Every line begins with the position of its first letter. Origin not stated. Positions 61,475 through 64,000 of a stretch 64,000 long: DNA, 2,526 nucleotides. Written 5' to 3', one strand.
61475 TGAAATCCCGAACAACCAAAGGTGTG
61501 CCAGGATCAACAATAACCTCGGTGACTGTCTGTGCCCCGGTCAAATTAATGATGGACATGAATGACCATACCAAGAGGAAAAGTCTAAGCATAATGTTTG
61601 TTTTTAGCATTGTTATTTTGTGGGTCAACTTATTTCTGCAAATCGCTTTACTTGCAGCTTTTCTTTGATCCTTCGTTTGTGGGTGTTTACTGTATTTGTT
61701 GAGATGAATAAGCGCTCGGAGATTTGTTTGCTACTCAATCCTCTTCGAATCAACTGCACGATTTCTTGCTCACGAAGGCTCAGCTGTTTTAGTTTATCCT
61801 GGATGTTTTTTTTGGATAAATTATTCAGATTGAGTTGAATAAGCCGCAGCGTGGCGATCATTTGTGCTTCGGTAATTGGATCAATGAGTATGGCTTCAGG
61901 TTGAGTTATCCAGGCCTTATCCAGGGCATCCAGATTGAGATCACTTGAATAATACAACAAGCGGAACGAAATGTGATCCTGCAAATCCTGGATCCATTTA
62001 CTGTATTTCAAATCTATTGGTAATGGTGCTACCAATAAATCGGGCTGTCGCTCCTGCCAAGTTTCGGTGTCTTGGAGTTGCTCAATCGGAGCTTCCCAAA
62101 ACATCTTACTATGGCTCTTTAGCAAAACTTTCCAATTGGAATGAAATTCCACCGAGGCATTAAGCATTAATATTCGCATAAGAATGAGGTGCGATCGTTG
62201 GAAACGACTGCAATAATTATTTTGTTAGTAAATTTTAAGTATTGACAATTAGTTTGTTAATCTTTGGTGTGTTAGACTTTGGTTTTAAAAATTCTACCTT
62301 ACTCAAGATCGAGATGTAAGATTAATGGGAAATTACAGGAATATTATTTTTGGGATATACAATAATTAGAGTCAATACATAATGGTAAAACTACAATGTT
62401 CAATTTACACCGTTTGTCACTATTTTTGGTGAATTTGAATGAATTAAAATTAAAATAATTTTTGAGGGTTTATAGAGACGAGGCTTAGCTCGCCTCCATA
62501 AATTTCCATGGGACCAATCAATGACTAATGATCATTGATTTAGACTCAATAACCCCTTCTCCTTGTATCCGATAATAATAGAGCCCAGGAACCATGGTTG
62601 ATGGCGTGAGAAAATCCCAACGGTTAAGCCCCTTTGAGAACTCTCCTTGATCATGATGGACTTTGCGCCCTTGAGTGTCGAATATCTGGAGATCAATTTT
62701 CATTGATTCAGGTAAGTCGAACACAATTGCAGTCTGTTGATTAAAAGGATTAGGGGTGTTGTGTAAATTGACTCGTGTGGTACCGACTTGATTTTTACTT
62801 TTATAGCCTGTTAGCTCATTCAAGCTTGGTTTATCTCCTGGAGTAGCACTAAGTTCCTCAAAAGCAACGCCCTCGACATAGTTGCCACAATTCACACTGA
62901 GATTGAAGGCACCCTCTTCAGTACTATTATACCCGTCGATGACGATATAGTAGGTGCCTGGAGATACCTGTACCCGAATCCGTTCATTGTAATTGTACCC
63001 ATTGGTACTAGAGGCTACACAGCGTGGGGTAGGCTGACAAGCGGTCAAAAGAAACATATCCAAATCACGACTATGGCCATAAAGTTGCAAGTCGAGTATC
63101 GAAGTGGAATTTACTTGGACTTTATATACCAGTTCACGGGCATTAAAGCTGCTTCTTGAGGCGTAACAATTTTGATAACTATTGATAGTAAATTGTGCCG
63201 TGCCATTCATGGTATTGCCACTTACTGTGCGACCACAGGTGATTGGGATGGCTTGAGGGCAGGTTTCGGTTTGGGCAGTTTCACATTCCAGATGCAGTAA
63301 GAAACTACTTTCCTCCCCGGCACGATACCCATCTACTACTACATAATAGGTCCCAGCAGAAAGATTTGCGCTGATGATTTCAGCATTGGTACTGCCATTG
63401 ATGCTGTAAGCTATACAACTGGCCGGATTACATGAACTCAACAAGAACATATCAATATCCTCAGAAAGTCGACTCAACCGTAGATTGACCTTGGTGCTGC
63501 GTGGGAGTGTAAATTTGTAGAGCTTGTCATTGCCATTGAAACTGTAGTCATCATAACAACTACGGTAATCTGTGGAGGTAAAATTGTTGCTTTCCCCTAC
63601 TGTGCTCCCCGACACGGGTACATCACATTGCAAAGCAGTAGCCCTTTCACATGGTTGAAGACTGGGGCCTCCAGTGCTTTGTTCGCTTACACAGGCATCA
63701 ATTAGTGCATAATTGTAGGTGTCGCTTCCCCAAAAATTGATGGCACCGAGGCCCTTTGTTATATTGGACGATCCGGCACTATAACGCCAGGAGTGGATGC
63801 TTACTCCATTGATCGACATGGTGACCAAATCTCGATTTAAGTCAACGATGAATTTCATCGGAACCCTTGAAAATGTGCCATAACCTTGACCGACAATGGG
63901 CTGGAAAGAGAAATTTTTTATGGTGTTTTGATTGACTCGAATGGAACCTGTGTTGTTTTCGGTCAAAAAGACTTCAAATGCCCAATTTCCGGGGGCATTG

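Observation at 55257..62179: Giant T9SS cargo (2123 aa) built from two unusual repeat classes, translationally coupled to a LuxR-type regulator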

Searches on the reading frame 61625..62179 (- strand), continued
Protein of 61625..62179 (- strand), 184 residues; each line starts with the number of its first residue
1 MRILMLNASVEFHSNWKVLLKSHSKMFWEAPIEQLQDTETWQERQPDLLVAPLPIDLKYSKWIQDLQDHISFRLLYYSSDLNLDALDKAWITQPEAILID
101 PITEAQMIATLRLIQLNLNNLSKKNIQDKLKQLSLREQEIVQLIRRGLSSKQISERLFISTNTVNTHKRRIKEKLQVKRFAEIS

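Call 47: fold_search(model_id=the predicted structure, library=pdb)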
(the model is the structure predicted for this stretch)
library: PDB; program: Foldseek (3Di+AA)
matches with E <= 10: 1584; with E <= 0.001: 92
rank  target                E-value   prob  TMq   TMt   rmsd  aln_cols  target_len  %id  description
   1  1yio                  8.5e-09  1.00  0.45  0.43  10.9       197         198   21  Crystallographic structure of response regulator StyR from Pseudomonas fluorescens (released 2005-09-27)
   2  5hev_B                5.2e-08  1.00  0.43  0.39  15.9       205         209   20  Crystal Structure of the beryllofluoride-activated LiaR from Enterococcus faecium (released 2016-11-16)
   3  6ww6_B                8.1e-08  1.00  0.53  0.51  10.9       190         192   22  Crystal structure of EutV bound to RNA (released 2021-11-24)
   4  4gvp_A                8.6e-08  1.00  0.49  0.44   9.0       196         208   19  Crystal Structure of the Response Regulator Protein VraR from Staphylococcus aureus (released 2013-05-08)
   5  5hev_A                9.8e-08  1.00  0.47  0.42  15.9       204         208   19  Crystal Structure of the beryllofluoride-activated LiaR from Enterococcus faecium (released 2016-11-16)
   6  5xt2_B                1.2e-07  1.00  0.48  0.44   9.6       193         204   16  Crystal structures of full-length FixJ from B. japonicum crystallized in space group P212121 (released 2018-05-23)
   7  5hev_C                1.9e-07  1.00  0.47  0.42  16.3       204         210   21  Crystal Structure of the beryllofluoride-activated LiaR from Enterococcus faecium (released 2016-11-16)
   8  6eo2                  2.7e-07  1.00  0.46  0.42  13.9       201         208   16  Conformational dynamism for DNA interaction in Salmonella typhimurium RcsB response regulator. S207C crossed (released 2017-11-15)
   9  6eo3_A                2.7e-07  1.00  0.46  0.42  13.2       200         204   18  Conformational dynamism for DNA interaction in Salmonella typhimurium RcsB response regulator. S207C P212121 (released 2017-11-15)
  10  5xt2_E                2.7e-07  1.00  0.45  0.41  13.9       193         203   17  Crystal structures of full-length FixJ from B. japonicum crystallized in space group P212121 (released 2018-05-23)
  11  8zwn_A                2.7e-07  1.00  0.45  0.41  12.4       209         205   19  Crystal structure of DNA-binding transcriptional activator EvgA from Escherichia coli str. K-12 substr. MG1655 (released 2025-06-18)
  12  5xt2_A                3.3e-07  1.00  0.43  0.40   9.3       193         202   18  Crystal structures of full-length FixJ from B. japonicum crystallized in space group P212121 (released 2018-05-23)
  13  5f64_A                3.5e-07  1.00  0.47  0.43  12.1       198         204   19  Putative positive transcription regulator (sensor EvgS) from Shigella flexneri (released 2015-12-30)
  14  4ldz_B                4.9e-07  1.00  0.46  0.45  17.8       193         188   16  Crystal structure of the full-length response regulator DesR in the active state (released 2014-07-16)
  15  5o8y_H                5.2e-07  1.00  0.50  0.45  13.6       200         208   18  Conformational dynamism for DNA interaction in Salmonella typhimurium RcsB response regulator. (released 2017-11-15)
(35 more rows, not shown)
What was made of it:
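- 61625..62179 (-): Atypical response regulator, 184 aa. Asp-less pseudo-receiver at residues 1-120 (nt 61820-62179); GerE/LuxR HTH at residues 125-184 (nt 61628-61807). Foldseek matches StyR, LiaR, VraR, FixJ, RcsB and VpsT at E 8.5e-9 to 1e-5 (call 47).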

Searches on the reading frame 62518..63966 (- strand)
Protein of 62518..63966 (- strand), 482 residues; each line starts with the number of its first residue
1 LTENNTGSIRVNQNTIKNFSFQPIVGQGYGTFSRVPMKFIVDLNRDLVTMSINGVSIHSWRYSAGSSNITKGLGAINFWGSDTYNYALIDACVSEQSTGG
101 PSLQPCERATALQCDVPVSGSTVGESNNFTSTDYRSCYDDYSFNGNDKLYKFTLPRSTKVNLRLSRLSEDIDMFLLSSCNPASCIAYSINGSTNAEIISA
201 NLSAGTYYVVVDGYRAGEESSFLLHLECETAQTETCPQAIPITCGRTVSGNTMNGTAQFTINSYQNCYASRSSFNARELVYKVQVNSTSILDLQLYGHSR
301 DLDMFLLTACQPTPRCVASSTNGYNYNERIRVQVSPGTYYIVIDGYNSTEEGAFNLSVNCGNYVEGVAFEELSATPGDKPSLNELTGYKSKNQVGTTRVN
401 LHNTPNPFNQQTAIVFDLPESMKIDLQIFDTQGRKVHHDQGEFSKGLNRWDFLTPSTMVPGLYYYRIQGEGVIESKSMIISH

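Call 6: search_protein_families(library=pfam, proteins=[window:62518-63966:-], max_evalue=0.01)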
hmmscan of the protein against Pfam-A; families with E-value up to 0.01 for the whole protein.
window:62518-63966:- (482 aa): 4 families
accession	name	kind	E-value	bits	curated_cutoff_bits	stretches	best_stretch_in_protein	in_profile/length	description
PF04151.21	PPC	-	6e-20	72.3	25.9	2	149-213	4-70/70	Bacterial pre-peptidase C-terminal domain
PF18962.6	Por_Secre_tail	-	6.2e-08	33.3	27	1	405-479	3-74/75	Secretion system C-terminal sorting domain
PF13585.12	CHU_C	-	0.00038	21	27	0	420-469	25-72/86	CHU_C Type IX secretion signal domain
PF01067.28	Calpain_III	-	0.0083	16.8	21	0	331-358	109-136/137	Calpain large subunit, domain III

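Call 7: search_protein_families(library=ncbifam, proteins=[window:62518-63966:-], max_evalue=0.01)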
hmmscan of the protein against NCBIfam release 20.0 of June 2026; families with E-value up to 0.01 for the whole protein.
window:62518-63966:- (482 aa): 5 families
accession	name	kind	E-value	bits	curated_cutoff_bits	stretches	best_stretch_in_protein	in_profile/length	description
TIGR04183.1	Por_Secre_tail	domain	5.2e-11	42.4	23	1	404-480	2-71/72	T9SS type A sorting domain-containing protein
NF052323.1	T9SSA_dep_M6i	equivalog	1e-05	23.7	600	1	401-472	958-1029/1043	T9SS-dependent M6-like inactivated metalloprotease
NF033707.1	T9SS_sortase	equivalog_domain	2.4e-05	22.2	420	1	399-468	997-1076/1095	type IX secretion system sortase PorU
NF038113.1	T9SSA_dep_M36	equivalog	3.9e-05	22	885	1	391-480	785-868/869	T9SS-dependent M36 family metallopeptidase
NF038127.1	FDP_fam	subfamily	0.00052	20.4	29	0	188-216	82-110/150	DVUA0089 family protein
